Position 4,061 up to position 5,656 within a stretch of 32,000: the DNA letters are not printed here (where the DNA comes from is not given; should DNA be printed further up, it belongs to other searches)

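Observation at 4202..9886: Three-gene operon (DUF559/Vsr-like nuclease protein, orphan protein, dual P-loop HerA-like ATPase): candidate uncharacterised defence or DNA-processing system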

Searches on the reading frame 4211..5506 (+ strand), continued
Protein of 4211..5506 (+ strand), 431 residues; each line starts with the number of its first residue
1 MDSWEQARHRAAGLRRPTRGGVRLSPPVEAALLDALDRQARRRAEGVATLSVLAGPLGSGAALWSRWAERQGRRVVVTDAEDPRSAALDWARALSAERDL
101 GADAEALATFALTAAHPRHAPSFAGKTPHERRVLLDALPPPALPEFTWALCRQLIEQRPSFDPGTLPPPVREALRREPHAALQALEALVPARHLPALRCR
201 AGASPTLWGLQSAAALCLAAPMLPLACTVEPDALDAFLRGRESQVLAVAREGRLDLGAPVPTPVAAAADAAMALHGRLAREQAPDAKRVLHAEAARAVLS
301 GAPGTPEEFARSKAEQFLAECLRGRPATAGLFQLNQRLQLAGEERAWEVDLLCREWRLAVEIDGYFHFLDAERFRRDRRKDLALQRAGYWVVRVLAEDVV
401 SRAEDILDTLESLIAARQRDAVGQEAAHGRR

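Call 69: find_encoding_contigs(protein=P0348, flank=10000, max_places=1)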
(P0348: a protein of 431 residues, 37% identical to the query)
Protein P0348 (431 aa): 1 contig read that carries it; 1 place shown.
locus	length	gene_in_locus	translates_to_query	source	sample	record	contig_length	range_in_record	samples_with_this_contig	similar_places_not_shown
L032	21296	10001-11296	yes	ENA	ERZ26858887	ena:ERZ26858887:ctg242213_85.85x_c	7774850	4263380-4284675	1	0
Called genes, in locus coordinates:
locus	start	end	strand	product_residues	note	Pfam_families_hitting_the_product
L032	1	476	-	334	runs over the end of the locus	PF07963:N_methyl, PF07596:SBP_bac_10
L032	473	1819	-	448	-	PF22807:TrAA12, PF23500:DUF7133, PF07995:GSDH, PF22807:TrAA12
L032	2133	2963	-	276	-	PF05050:Methyltransf_21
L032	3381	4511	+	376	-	PF07611:DUF1574 (faint)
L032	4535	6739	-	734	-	PF26550:Tricorn_2nd (faint), PF00930:DPPIV_N (faint), PF26549:Tricorn_N (weak), PF07676:PD40, PF26549:Tricorn_N, PF07676:PD40, PF20434:BD-FAE (faint), PF00326:Peptidase_S9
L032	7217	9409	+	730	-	PF08447:PAS_3 (weak), PF00989:PAS (faint), PF13426:PAS_9 (faint), PF08448:PAS_4, PF13188:PAS_8 (faint), PF00990:GGDEF, PF00563:EAL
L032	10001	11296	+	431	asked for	PF04480:DUF559 (weak)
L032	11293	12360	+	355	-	-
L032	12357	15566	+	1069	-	PF13191:AAA_16 (weak), PF25199:nSTAND_NTPase5 (faint), PF10412:TrwB_AAD_bind (faint), PF13401:AAA_22 (weak), PF01935:DUF87 (weak), PF05872:HerA_C (faint)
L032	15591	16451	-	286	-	PF00106:adh_short, PF01370:Epimerase (weak), PF08659:KR, PF13561:adh_short_C2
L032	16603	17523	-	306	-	PF07920:DUF1684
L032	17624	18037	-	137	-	PF01322:Cytochrom_C_2 (weak)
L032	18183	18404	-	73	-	-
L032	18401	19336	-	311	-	PF03916:NrfD, PF14589:NrfD_2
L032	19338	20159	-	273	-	PF00037:Fer4 (faint), PF12797:Fer4_2 (faint), PF13237:Fer4_10 (faint), PF12838:Fer4_7, PF13247:Fer4_11, PF12838:Fer4_7 (weak), PF25160:LdpA_Fe-S-bd (weak), PF12837:Fer4_6 (weak), +4 more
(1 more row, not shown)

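Call 86: search_protein_families(library=phrogs, proteins=[window:4211-5506:+], max_evalue=0.001)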
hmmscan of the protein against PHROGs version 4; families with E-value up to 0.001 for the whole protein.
window:4211-5506:+ (431 aa): 0 families

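Call 91: find_encoding_contigs(protein=P0357, flank=10000, max_places=1)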
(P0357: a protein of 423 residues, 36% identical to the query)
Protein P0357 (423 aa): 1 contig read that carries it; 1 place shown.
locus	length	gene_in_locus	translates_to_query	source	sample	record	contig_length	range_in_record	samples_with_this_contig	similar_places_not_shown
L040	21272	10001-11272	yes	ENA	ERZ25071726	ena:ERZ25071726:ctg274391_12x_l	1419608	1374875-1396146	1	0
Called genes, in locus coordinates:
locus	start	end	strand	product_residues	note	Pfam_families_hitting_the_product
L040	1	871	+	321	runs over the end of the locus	PF00294:PfkB, PF08543:Phos_pyr_kin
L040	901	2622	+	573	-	PF01019:G_glu_transpept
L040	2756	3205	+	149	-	PF01381:HTH_3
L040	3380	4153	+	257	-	PF13267:DUF4058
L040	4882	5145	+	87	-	PF01016:Ribosomal_L27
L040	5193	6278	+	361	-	PF01018:GTP1_OBG, PF01926:MMR_HSR1, PF02421:FeoB_N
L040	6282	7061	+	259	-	PF03309:Pan_kinase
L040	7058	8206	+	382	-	PF10396:TrmE_N, PF01926:MMR_HSR1, PF02421:FeoB_N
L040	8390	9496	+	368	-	-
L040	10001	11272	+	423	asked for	PF04480:DUF559 (weak), PF18741:MTES_1575 (weak)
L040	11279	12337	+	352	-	-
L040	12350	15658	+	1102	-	PF13191:AAA_16 (weak), PF20703:nSTAND1 (faint), PF00004:AAA (faint), PF00005:ABC_tran (faint), PF13401:AAA_22 (faint), PF01935:DUF87, PF05872:HerA_C (faint), PF12846:AAA_10 (faint)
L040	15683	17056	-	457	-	PF01408:GFO_IDH_MocA, PF19051:GFO_IDH_MocA_C2, PF22725:GFO_IDH_MocA_C3 (faint)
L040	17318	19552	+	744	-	PF03169:OPT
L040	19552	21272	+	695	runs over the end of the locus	PF10459:Peptidase_S46, PF13365:Trypsin_2 (faint)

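Call 92: find_encoding_contigs(protein=P0326, flank=10000, max_places=1)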
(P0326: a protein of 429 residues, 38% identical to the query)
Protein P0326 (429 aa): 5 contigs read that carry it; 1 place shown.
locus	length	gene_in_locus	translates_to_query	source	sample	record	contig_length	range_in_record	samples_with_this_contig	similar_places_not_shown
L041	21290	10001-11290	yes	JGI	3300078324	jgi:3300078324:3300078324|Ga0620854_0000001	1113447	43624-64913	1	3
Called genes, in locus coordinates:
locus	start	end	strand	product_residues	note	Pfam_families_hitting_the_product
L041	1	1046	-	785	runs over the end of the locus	PF05226:CHASE2, PF00211:Guanylate_cyc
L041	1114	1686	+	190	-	-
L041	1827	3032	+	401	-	-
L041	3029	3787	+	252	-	-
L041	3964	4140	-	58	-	-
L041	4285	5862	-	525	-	PF00989:PAS, PF13188:PAS_8 (faint), PF08448:PAS_4 (weak), PF13426:PAS_9 (weak), PF00512:HisKA, PF02518:HATPase_c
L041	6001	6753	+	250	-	PF00226:DnaJ (weak)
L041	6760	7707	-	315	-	PF03372:Exo_endo_phos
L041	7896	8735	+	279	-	PF00158:Sigma54_activat (faint), PF13401:AAA_22, PF00004:AAA, PF07724:AAA_2 (weak), PF07728:AAA_5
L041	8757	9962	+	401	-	PF05762:VWA_CoxE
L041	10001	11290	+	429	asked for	PF04480:DUF559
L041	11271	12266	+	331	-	-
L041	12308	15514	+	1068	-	PF25199:nSTAND_NTPase5 (faint), PF00004:AAA (faint), PF00005:ABC_tran (faint), PF05729:NACHT (faint), PF13191:AAA_16, PF13401:AAA_22 (faint), PF05872:HerA_C (faint)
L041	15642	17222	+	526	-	PF01483:P_proprotein, PF00082:Peptidase_S8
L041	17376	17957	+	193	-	PF14522:Cytochrome_C7 (faint)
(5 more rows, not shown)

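Call 93: find_encoding_contigs(protein=P0349, flank=10000, max_places=1)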
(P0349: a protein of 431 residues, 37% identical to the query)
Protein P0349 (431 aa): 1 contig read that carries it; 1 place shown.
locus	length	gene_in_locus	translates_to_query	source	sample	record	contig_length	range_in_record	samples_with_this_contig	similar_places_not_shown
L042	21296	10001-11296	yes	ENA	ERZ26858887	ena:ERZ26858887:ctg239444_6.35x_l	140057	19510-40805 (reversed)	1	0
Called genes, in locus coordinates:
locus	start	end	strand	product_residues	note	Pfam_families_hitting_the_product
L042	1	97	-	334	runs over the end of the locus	PF07963:N_methyl, PF07596:SBP_bac_10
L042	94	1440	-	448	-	PF22807:TrAA12, PF07995:GSDH, PF23500:DUF7133, PF22807:TrAA12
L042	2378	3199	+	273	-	PF00037:Fer4 (faint), PF12797:Fer4_2 (faint), PF12838:Fer4_7, PF13247:Fer4_11, PF12838:Fer4_7 (weak), PF25160:LdpA_Fe-S-bd (weak), PF12837:Fer4_6 (weak), PF13237:Fer4_10 (weak), +3 more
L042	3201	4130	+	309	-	PF03916:NrfD, PF14589:NrfD_2 (weak)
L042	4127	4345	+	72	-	-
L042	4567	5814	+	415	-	PF00190:Cupin_1, PF14667:Polysacc_synt_C (faint), PF05899:Cupin_3 (faint), PF07883:Cupin_2, PF00190:Cupin_1, PF07883:Cupin_2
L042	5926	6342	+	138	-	PF01322:Cytochrom_C_2 (weak)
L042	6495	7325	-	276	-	PF05050:Methyltransf_21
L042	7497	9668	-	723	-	PF26550:Tricorn_2nd (faint), PF00930:DPPIV_N (faint), PF07676:PD40, PF26549:Tricorn_N, PF07676:PD40, PF01738:DLH (faint), PF00326:Peptidase_S9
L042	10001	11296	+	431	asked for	PF04480:DUF559 (weak)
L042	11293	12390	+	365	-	-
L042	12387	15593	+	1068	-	PF13191:AAA_16 (weak), PF25199:nSTAND_NTPase5 (faint), PF05729:NACHT (faint), PF10412:TrwB_AAD_bind (faint), PF13401:AAA_22 (weak), PF01935:DUF87 (weak), PF05872:HerA_C (faint)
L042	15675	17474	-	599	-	-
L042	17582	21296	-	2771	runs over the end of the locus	-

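Call 103: search_solved_structures(query=A2, max_evalue=1, show_alignments=3)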
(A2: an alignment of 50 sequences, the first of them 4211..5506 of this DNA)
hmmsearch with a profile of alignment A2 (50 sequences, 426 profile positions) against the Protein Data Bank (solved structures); distinct sequences matched with E-value up to 1: 2.
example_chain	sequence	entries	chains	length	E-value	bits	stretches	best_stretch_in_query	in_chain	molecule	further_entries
3hrl_A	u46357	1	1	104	0.017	17.9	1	342-412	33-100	Endonuclease-Like Protein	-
3r3p_A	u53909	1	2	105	0.75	12.5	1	353-407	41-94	Mobile intron protein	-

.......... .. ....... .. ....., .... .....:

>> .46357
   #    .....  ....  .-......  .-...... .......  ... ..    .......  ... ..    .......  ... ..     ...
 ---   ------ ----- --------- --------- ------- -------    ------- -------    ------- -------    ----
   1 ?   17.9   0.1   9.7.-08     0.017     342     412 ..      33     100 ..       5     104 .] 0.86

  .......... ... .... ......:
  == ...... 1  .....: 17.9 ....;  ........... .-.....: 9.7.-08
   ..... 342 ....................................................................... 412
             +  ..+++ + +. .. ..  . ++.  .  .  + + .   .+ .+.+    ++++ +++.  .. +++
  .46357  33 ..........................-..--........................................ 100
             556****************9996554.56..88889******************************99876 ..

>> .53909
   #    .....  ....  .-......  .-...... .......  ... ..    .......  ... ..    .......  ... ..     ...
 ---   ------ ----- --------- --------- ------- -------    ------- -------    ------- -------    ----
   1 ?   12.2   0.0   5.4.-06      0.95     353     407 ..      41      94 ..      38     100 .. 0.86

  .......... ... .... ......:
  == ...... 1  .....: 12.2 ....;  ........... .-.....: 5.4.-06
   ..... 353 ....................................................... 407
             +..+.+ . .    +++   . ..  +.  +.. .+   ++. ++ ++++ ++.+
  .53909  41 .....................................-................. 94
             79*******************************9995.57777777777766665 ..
